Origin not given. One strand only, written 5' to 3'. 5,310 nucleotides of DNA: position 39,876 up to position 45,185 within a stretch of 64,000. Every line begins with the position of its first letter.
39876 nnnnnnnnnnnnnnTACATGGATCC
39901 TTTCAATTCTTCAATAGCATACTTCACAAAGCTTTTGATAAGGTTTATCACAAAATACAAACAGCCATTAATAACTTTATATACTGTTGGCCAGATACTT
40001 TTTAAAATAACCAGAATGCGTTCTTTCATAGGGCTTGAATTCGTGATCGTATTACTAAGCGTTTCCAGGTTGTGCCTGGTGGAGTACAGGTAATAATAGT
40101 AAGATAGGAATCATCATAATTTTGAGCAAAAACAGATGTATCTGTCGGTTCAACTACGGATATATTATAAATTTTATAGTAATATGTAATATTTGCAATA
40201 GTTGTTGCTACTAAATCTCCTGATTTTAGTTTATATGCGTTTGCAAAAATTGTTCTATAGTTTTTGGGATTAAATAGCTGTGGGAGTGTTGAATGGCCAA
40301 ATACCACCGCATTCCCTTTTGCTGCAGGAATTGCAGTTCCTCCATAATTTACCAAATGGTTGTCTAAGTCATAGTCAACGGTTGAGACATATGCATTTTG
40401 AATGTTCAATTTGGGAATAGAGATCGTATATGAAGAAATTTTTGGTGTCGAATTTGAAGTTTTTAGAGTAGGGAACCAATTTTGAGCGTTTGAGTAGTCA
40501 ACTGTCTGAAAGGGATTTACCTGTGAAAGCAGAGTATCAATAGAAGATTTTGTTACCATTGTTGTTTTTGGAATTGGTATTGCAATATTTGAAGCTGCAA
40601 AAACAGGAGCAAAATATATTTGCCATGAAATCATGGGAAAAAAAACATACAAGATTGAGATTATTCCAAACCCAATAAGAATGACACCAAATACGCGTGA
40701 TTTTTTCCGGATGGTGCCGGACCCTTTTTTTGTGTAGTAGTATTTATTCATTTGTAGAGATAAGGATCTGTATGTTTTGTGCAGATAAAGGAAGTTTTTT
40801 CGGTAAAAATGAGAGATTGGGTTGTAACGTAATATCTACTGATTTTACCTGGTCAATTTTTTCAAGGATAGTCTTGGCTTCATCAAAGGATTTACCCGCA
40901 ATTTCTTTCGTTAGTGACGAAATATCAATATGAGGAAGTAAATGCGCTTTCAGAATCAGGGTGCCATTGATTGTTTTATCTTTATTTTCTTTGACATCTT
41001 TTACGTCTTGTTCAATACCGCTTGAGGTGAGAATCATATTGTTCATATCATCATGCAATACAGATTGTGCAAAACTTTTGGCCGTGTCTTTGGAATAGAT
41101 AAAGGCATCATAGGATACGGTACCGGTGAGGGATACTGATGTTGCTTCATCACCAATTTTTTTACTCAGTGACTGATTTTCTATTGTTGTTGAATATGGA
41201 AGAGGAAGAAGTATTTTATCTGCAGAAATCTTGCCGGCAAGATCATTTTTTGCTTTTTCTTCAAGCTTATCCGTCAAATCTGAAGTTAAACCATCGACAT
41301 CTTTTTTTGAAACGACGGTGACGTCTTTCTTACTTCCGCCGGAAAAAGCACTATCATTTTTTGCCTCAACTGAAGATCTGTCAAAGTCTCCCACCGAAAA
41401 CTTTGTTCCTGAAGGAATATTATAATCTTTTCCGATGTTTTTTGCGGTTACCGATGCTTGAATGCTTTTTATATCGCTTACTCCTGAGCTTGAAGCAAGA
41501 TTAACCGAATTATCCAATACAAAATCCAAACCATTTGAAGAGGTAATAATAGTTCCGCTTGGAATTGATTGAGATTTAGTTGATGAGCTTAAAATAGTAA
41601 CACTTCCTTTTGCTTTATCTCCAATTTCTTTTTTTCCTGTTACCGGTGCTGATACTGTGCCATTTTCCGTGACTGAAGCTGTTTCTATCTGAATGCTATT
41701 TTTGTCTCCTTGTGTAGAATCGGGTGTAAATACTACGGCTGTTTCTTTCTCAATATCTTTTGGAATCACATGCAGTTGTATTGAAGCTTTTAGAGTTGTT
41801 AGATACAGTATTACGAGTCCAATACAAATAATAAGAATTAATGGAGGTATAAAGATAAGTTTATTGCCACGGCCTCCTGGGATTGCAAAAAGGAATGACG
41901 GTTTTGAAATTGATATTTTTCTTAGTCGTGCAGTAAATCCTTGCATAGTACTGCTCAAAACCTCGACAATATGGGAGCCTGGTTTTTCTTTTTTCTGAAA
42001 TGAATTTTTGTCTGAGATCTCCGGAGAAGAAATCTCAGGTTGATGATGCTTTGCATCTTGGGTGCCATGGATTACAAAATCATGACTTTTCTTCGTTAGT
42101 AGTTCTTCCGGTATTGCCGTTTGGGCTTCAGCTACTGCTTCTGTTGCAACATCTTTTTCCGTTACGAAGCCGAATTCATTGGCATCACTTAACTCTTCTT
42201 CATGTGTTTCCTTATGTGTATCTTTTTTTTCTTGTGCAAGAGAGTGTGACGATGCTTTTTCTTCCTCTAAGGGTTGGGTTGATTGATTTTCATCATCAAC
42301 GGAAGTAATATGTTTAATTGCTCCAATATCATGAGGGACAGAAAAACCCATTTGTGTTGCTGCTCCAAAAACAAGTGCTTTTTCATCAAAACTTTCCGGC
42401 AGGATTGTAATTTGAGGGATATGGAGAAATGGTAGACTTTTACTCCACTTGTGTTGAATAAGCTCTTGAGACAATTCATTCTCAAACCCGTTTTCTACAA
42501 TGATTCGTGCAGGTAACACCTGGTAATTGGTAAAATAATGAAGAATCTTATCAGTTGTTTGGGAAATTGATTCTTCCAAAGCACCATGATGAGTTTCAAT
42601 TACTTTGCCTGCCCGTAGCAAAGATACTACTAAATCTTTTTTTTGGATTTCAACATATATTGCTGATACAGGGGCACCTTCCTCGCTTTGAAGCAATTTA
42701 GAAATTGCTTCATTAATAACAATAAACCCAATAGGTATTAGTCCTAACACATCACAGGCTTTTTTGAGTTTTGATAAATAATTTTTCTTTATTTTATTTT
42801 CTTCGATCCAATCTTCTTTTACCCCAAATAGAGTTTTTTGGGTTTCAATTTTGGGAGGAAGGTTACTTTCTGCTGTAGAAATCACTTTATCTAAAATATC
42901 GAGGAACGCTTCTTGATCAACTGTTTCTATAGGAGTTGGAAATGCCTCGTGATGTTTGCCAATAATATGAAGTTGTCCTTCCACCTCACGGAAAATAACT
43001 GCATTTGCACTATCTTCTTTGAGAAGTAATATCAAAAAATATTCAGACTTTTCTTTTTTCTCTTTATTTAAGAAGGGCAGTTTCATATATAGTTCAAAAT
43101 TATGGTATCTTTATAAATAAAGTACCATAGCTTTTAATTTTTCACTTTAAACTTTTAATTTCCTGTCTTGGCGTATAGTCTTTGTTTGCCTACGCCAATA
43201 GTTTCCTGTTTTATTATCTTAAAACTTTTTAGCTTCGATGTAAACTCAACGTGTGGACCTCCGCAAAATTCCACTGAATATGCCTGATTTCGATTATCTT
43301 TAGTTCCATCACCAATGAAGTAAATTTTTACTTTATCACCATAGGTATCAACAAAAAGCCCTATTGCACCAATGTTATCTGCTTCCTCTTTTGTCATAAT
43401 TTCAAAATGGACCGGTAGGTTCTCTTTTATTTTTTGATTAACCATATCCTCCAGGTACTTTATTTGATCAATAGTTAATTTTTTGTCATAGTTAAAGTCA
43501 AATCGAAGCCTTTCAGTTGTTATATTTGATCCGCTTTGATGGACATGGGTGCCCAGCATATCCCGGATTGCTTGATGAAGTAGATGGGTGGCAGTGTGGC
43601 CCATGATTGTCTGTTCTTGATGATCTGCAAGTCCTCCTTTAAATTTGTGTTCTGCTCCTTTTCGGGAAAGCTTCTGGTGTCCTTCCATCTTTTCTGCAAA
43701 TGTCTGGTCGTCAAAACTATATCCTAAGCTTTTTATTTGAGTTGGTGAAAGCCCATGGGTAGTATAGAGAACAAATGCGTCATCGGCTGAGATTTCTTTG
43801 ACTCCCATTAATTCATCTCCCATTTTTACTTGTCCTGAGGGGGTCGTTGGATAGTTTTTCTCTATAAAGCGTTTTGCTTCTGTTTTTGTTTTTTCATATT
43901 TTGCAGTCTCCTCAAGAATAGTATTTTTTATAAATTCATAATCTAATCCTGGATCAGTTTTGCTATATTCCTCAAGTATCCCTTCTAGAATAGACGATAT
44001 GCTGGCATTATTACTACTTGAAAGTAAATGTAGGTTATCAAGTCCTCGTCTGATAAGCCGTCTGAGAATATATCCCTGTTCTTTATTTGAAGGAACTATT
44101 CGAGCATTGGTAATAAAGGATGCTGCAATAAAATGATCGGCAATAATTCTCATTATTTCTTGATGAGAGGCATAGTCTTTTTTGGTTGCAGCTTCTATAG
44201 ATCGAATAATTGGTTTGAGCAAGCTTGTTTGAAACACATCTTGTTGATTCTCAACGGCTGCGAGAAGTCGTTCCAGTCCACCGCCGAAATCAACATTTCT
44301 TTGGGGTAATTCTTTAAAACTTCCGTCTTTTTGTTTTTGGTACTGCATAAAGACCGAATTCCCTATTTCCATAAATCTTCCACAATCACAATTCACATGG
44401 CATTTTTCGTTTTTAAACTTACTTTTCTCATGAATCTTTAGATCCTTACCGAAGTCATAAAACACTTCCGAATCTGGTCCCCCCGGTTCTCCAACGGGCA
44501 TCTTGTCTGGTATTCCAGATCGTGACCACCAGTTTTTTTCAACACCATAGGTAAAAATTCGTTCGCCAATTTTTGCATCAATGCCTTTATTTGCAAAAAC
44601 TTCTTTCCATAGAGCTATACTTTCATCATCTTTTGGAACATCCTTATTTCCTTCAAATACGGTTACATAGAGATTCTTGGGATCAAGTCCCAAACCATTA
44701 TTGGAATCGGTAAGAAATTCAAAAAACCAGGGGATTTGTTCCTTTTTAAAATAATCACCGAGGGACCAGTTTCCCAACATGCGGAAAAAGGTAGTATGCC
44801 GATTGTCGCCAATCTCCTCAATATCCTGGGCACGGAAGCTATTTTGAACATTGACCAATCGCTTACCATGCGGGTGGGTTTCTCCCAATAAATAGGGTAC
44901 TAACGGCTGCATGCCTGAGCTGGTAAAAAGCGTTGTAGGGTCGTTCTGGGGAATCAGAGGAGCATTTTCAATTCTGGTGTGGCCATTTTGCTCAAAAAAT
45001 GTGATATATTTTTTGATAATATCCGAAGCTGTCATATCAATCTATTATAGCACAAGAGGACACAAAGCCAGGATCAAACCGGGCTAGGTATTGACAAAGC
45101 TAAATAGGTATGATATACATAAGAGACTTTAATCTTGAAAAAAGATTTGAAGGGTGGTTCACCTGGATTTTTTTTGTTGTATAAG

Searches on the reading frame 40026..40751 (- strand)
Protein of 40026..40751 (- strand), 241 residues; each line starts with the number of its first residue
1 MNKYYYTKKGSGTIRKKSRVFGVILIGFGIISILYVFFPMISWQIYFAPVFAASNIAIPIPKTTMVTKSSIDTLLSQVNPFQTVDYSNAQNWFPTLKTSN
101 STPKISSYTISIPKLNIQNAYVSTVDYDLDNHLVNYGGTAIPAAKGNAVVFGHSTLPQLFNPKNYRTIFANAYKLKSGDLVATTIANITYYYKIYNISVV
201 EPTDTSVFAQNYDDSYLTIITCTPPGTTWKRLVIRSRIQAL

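Call 40: search_protein_families(library=pfam, proteins=[window:40026-40751:-], max_evalue=0.00001)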
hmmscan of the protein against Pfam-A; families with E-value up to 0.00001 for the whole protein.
window:40026-40751:- (241 aa): 1 family
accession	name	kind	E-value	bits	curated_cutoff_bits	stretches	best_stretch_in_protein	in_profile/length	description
PF04203.18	Sortase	-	3e-19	69.5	26.6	1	110-237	1-123/125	Sortase domain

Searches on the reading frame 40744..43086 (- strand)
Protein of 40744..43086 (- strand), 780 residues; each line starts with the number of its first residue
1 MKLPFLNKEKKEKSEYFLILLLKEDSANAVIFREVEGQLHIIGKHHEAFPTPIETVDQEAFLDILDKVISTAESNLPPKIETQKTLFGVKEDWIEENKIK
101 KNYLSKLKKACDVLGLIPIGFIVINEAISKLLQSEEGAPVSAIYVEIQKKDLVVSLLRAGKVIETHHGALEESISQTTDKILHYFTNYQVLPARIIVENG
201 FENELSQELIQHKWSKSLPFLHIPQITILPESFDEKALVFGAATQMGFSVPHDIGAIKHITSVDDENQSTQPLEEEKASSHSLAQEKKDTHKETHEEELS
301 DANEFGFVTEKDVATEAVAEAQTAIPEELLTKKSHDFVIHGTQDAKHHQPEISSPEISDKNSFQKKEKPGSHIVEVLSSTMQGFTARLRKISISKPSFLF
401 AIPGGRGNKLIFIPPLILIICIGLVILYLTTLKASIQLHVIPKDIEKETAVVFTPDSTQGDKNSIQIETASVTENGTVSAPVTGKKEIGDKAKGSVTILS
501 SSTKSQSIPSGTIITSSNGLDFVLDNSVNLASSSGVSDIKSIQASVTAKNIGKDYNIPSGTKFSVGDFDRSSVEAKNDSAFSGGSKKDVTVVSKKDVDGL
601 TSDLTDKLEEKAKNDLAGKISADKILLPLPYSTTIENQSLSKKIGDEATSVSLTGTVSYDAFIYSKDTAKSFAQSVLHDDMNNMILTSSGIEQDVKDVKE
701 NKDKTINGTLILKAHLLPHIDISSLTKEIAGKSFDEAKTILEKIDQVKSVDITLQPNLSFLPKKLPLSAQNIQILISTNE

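Call 40: search_protein_families(library=pfam, proteins=[window:40744-43086:-], max_evalue=0.00001)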
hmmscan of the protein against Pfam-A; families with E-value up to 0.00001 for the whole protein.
window:40744-43086:- (780 aa): 1 family
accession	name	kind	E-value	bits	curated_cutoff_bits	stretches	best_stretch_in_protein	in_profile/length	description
PF04865.19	Baseplate_J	-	1.5e-06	28.2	21.1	1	490-585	21-110/255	Baseplate J-like protein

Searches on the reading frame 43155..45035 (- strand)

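Call 40: search_protein_families(library=pfam, proteins=[window:43155-45035:-], max_evalue=0.00001)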
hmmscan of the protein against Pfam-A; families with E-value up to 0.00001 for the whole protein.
window:43155-45035:- (626 aa): 2 families
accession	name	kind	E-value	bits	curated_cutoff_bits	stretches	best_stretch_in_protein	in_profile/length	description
PF01411.24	tRNA-synt_2c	-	1.6e-92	311.3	30.3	1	6-470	2-438/552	tRNA synthetases class II (A)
PF07973.19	tRNA_SAD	-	2.1e-12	47.3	24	1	569-621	1-44/44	Threonyl and Alanyl tRNA synthetase second additional domain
